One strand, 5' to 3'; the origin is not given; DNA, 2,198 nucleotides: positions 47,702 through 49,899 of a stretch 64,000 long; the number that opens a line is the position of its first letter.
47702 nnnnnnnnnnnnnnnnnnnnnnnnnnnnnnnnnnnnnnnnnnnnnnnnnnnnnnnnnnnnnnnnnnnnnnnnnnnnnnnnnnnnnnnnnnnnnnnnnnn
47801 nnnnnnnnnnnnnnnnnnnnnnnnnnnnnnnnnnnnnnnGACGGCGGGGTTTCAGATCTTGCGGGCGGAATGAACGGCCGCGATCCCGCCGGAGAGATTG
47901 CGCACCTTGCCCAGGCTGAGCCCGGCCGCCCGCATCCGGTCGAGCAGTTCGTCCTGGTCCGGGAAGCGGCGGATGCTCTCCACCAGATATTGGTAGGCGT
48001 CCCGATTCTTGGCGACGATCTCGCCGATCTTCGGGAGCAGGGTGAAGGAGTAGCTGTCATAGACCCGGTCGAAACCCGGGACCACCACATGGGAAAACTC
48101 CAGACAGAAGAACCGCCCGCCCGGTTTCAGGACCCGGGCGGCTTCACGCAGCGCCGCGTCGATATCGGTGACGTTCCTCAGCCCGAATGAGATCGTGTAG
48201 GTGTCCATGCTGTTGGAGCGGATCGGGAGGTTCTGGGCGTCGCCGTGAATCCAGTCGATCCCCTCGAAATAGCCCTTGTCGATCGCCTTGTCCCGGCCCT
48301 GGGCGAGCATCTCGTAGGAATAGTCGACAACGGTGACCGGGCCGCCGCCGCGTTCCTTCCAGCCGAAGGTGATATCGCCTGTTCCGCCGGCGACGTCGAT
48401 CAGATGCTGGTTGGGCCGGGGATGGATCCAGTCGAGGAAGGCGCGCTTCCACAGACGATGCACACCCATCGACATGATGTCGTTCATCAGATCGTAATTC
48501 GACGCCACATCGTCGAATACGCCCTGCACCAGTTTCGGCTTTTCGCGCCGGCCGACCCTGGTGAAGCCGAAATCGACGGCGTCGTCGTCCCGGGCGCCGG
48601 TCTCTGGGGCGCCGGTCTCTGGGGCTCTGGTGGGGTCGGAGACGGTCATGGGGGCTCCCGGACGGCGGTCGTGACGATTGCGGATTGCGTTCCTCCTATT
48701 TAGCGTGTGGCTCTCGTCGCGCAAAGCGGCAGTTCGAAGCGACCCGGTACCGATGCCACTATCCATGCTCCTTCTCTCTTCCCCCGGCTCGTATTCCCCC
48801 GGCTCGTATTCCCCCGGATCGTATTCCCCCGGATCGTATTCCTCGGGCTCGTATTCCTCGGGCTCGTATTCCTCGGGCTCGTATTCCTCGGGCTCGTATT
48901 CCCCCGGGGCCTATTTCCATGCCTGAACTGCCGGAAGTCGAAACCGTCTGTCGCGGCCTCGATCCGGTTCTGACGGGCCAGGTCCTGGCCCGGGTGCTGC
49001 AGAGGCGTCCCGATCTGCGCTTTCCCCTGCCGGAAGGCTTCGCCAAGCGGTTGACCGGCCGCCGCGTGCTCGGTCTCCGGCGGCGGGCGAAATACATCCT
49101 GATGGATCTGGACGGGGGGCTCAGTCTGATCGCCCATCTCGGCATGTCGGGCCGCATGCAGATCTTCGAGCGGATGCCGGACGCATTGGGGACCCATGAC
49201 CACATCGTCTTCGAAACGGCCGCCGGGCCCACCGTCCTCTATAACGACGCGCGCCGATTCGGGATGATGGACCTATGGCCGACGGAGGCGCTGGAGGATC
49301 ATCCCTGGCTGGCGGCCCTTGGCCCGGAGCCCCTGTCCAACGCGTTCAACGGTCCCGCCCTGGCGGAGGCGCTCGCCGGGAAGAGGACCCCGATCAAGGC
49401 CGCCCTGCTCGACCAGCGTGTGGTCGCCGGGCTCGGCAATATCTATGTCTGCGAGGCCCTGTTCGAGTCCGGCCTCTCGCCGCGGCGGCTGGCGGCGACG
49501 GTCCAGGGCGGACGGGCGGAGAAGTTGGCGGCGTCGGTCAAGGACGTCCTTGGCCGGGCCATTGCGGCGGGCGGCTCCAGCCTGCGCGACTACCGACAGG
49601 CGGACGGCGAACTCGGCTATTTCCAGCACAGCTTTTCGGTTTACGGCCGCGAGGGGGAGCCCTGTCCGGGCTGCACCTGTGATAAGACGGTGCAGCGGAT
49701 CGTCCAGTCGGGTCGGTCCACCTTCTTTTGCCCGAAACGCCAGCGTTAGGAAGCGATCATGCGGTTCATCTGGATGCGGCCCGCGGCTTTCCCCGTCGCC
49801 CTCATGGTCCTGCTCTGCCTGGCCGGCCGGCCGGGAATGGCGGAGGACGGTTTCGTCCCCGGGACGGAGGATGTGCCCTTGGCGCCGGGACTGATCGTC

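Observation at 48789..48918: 15-bp tandem repeat array (8 full + 1 partial copies, three variants) immediately upstream of the mutM start codon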

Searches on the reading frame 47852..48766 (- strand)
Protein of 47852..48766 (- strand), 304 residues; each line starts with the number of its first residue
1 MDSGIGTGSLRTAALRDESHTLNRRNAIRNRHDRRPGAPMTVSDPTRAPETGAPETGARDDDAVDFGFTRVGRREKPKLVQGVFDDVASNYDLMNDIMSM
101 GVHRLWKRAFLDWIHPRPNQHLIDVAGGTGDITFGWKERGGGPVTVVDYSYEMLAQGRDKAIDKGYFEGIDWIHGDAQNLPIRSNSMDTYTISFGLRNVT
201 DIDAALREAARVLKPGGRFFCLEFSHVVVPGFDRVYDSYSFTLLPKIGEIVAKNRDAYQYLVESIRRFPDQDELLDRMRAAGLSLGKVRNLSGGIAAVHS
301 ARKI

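Call 10: search_protein_families(library=ncbifam, proteins=[window:47855-48649:-])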
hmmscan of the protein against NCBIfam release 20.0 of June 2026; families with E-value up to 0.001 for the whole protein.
window:47855-48649:- (265 aa): 26 families (the best 25 are shown)
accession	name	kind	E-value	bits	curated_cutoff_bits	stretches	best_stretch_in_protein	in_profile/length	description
NF001242.0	PRK00216.1-3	equivalog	5.1e-96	321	351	1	19-265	8-258/258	bifunctional demethylmenaquinone methyltransferase/2-methoxy-6-polyprenyl-1,4-benzoquinol methylase UbiE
TIGR01934.1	MenG_MenH_UbiE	subfamily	5.6e-80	267.8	158.35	1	41-264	1-223/223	ubiquinone/menaquinone biosynthesis methyltransferase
NF001240.0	PRK00216.1-1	equivalog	6.3e-77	258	378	1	22-264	6-250/251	bifunctional demethylmenaquinone methyltransferase/2-methoxy-6-polyprenyl-1,4-benzoquinol methylase UbiE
NF001244.0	PRK00216.1-5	equivalog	5.6e-68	228.7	216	1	36-264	5-235/236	bifunctional demethylmenaquinone methyltransferase/2-methoxy-6-polyprenyl-1,4-benzoquinol methylase UbiE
NF052510.1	methyltran_MpqE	exception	1.5e-67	227.4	335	1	36-264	3-234/234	methyl-plastoquinone biosynthesis methyltransferase MpqE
NF001241.0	PRK00216.1-2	equivalog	3.6e-64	216.6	327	1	35-264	7-229/231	demethylmenaquinone methyltransferase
NF001243.0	PRK00216.1-4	equivalog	4.8e-51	173.4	235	1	37-262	5-231/237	demethylmenaquinone methyltransferase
TIGR02752.1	MenG_heptapren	equivalog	5.7e-49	166.7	419.85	1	37-261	3-228/231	demethylmenaquinone methyltransferase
NF043040.1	corrin_prot_MT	hypoth_equivalog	1.1e-13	51.1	180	1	46-181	9-146/216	corrinoid protein-associated methyltransferase CpaM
NF004452.0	PRK05785.1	equivalog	7.7e-13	48.4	207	1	36-230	6-191/228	hypothetical protein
TIGR02072.1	BioC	equivalog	2.2e-12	47.3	184.95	1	46-246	3-202/244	malonyl-ACP O-methyltransferase BioC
NF007610.0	PRK10258.1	equivalog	6e-11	42.2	342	1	68-180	31-136/251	malonyl-ACP O-methyltransferase BioC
NF008823.0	PRK11873.1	subfamily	1.4e-10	41.1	263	1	84-181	82-180/272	arsenite methyltransferase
NF041537.1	ArsM_AhpD_UU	exception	6.8e-10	38.2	510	1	101-182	100-180/345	arsenite methyltransferase/AhpD domain selenoprotein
NF047649.1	MTase_UXPK_star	exception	1.1e-09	37.7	460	1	79-183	77-182/283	methyltransferase/UXPK-star double selenoprotein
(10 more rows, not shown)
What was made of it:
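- Checked: The minus-strand gene ending at 48649 is UbiE (call 10).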

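Call 13: find_encoding_contigs(protein=window:47852-48649:-, flank=3000, max_places=10)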
Protein window:47852-48649:- (265 aa): no gene with exactly this product is on record in the collection.

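Call 45: find_encoding_contigs(protein=window:47852-48766:-, flank=2000)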
Protein window:47852-48766:- (304 aa): no gene with exactly this product is on record in the collection.

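Call 58: find_homologous_proteins(query=window:47855-48649:-, max_evalue=1e-90)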
Query window:47855-48649:- (265 aa): 352 proteins with E <= 1e-90 among 8000 candidates; the best 120 are listed.
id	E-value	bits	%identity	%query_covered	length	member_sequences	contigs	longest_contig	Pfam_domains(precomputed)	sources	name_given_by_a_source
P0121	1.9e-142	491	81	97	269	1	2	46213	PF13847.13,PF13489.13,PF13649.13,PF01209.25,PF08241.19,PF08242.19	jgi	-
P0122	2.9e-135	468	90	84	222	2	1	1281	PF13847.13,PF13489.13,PF13649.13,PF01209.25,PF08241.19,PF08242.19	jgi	-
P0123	9.7e-135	466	80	92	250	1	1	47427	PF13847.13,PF13489.13,PF13649.13,PF01209.25,PF08241.19,PF08242.19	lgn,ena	-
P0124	1.2e-102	361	63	98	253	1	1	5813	PF13847.13,PF13489.13,PF13649.13,PF01209.25,PF08241.19,PF08242.19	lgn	-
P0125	5.3e-101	355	67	90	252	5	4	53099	PF13847.13,PF13489.13,PF13649.13,PF05148.22,PF01209.25,PF08241.19,PF08242.19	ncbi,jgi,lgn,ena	-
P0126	2.2e-100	353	64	92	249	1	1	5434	PF13847.13,PF13649.13,PF01209.25,PF08241.19,PF08242.19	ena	-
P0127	2.4e-99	350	63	90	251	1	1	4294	PF13847.13,PF13489.13,PF13649.13,PF01209.25,PF08241.19,PF08242.19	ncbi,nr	ncbi:MAG: class I SAM-dependent methyltransferase [Rhodospirillales bacterium]|nr:class I SAM-depend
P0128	4.6e-99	349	63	92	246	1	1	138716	PF13847.13,PF13489.13,PF13649.13,PF01209.25,PF08241.19,PF08242.19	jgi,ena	-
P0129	7.9e-99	348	63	93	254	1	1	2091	PF13847.13,PF13489.13,PF13649.13,PF05148.22,PF01209.25,PF08241.19,PF08242.19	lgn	-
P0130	2.1e-98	347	63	95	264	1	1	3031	PF13847.13,PF13489.13,PF13649.13,PF01209.25,PF08241.19,PF08242.19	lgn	-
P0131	3.5e-98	346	63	93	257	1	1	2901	PF13847.13,PF13489.13,PF13649.13,PF05148.22,PF01209.25,PF08241.19,PF08242.19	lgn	-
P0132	3.7e-98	346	59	100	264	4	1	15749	PF13847.13,PF13489.13,PF13649.13,PF01209.25,PF08241.19,PF08242.19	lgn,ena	-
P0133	4.5e-98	346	62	97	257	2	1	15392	PF13847.13,PF13489.13,PF13649.13,PF01209.25,PF08241.19,PF08242.19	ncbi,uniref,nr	ncbi:bifunctional demethylmenaquinone methyltransferase/2-methoxy-6-polyprenyl-1,4-benzoquinol methy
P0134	6.0e-98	345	63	97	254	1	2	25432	PF13847.13,PF13489.13,PF13649.13,PF01209.25,PF08241.19,PF08242.19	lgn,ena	-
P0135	7.2e-98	345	64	90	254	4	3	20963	PF13847.13,PF13489.13,PF13649.13,PF01209.25,PF08241.19,PF08242.19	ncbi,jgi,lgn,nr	ncbi:MAG TPA: bifunctional demethylmenaquinone methyltransferase/2-methoxy-6-polyprenyl-1,4-benzoqui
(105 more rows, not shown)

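Call 59: find_encoding_contigs(protein=P0122, flank=3000)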
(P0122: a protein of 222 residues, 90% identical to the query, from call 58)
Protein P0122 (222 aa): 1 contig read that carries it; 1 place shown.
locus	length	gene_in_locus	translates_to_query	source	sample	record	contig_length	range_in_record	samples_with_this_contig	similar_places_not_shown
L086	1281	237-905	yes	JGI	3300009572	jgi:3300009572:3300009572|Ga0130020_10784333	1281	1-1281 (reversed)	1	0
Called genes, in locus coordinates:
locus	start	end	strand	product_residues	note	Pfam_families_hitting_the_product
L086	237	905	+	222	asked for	PF01209:Ubie_methyltran, PF13489:Methyltransf_23, PF13847:Methyltransf_31, PF08241:Methyltransf_11, PF08242:Methyltransf_12, PF13649:Methyltransf_25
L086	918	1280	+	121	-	?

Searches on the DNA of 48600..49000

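Call 44: search_rna_families(source=window, start=48600, end=49000, threshold=evalue, max_evalue=1)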
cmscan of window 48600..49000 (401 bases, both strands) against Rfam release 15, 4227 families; matches with E-value up to 1: 1.
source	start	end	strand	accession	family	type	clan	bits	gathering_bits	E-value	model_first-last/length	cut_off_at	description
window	48605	48632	+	RF02136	HTT-AS1_3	Gene; lncRNA;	-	15.9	70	0.96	31-60/60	no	HTT antisense RNA 1 conserved region 3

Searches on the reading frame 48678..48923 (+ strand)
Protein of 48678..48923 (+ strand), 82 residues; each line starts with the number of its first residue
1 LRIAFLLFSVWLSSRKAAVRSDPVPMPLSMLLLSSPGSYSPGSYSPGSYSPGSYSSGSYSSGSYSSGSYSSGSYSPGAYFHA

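Call 10: search_protein_families(library=ncbifam, proteins=[window:48678-48923:+])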
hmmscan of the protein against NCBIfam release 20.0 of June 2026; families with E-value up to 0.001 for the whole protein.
window:48678-48923:+ (82 aa): 0 families
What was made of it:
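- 48765..48926 (+): Open frame through the array (MLLLS(SPGSY)4(SSGSY)4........*) whose TGA overlaps the mutM start (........). Probably not a gene. No family match (call 10).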

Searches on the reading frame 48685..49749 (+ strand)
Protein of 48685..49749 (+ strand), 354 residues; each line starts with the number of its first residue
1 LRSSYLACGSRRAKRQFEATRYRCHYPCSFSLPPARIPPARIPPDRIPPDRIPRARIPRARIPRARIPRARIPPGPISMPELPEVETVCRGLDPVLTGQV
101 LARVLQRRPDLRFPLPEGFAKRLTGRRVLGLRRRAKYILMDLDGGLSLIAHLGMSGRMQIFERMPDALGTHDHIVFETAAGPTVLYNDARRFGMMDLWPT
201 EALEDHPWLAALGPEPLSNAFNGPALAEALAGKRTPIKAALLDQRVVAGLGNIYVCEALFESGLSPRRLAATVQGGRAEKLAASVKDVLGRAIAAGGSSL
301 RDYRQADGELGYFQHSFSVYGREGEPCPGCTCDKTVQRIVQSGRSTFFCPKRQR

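Call 14: find_encoding_contigs(protein=window:48685-49749:+, flank=3000, max_places=10)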
Protein window:48685-49749:+ (354 aa): no gene with exactly this product is on record in the collection.
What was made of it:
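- Tried and rejected: The UbiE 265-aa and 304-aa versions and the 354-aa extended MutM ORF are not on record (calls 13, 14, 45).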
